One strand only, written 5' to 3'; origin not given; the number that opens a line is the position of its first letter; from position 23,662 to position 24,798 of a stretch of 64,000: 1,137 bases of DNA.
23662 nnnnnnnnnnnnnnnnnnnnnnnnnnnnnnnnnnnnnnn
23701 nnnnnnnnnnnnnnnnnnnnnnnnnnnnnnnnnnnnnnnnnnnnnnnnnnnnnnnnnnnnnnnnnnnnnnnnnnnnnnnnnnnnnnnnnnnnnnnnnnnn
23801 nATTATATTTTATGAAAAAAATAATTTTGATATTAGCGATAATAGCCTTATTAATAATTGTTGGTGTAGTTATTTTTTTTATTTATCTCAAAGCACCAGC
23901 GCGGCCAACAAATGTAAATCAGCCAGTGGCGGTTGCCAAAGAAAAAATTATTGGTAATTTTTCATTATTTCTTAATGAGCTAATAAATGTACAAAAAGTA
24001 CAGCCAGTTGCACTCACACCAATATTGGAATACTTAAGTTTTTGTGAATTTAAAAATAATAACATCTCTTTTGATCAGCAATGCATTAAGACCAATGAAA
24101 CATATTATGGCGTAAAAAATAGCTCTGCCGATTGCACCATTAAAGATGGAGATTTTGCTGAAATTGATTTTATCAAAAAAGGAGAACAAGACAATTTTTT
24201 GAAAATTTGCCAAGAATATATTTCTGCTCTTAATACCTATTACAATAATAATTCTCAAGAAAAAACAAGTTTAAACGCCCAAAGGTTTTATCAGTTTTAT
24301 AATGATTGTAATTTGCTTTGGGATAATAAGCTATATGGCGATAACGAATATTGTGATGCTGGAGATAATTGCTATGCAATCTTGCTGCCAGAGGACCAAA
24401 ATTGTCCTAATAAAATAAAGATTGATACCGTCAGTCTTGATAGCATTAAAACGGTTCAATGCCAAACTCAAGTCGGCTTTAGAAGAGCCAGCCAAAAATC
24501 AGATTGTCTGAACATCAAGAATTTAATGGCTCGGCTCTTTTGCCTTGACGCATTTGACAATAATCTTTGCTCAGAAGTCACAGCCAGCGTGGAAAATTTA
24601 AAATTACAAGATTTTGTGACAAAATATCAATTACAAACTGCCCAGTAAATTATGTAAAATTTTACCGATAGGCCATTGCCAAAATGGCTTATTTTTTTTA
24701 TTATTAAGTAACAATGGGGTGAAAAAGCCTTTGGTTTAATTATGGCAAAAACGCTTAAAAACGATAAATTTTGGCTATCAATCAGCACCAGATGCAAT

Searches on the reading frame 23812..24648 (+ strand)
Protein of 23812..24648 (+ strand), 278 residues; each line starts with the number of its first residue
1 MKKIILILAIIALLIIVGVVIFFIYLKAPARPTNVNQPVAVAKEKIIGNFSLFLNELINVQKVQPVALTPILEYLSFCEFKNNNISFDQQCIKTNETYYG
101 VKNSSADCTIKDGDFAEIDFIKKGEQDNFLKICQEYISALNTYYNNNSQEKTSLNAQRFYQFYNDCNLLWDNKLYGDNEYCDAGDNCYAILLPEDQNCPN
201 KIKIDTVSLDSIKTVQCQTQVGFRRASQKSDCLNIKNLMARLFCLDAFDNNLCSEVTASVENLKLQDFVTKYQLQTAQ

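Call 6: search_protein_families(library=ncbifam, proteins=[window:23812-24648:+], max_evalue=0.01)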
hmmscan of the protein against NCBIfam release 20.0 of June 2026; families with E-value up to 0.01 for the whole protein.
window:23812-24648:+ (278 aa): 0 families

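Call 7: search_protein_families(library=pfam, proteins=[window:23812-24648:+], max_evalue=0.01)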
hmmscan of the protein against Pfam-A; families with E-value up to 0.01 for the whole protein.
window:23812-24648:+ (278 aa): 1 family
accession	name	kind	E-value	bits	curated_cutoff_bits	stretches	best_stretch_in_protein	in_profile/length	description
PF21051.3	ARMC9_LisH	-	0.0074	16.9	27.3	0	71-91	8-28/32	ARMC9, LIS1 homology motif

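Call 16: search_protein_families(library=padloc, proteins=[window:23812-24648:+], max_evalue=0.001)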
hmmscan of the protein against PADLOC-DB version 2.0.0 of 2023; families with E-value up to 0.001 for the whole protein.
window:23812-24648:+ (278 aa): 0 families

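Call 78: find_homologous_proteins(query=window:23812-24648:+, max_evalue=0.001)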
Query window:23812-24648:+ (278 aa): 3 proteins with E <= 0.001 among 1204 candidates.
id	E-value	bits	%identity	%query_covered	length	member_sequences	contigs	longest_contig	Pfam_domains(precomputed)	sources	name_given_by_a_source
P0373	1.0e-180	617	100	100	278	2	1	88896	-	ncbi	ncbi:MAG: hypothetical protein WC460_04925 [Patescibacteria group bacterium]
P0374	2.6e-100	353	56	100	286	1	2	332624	-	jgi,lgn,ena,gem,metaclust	metaclust:\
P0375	3.0e-47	179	39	87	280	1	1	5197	-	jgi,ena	-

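Call 79: find_encoding_contigs(protein=P0373, flank=4000, max_places=2)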
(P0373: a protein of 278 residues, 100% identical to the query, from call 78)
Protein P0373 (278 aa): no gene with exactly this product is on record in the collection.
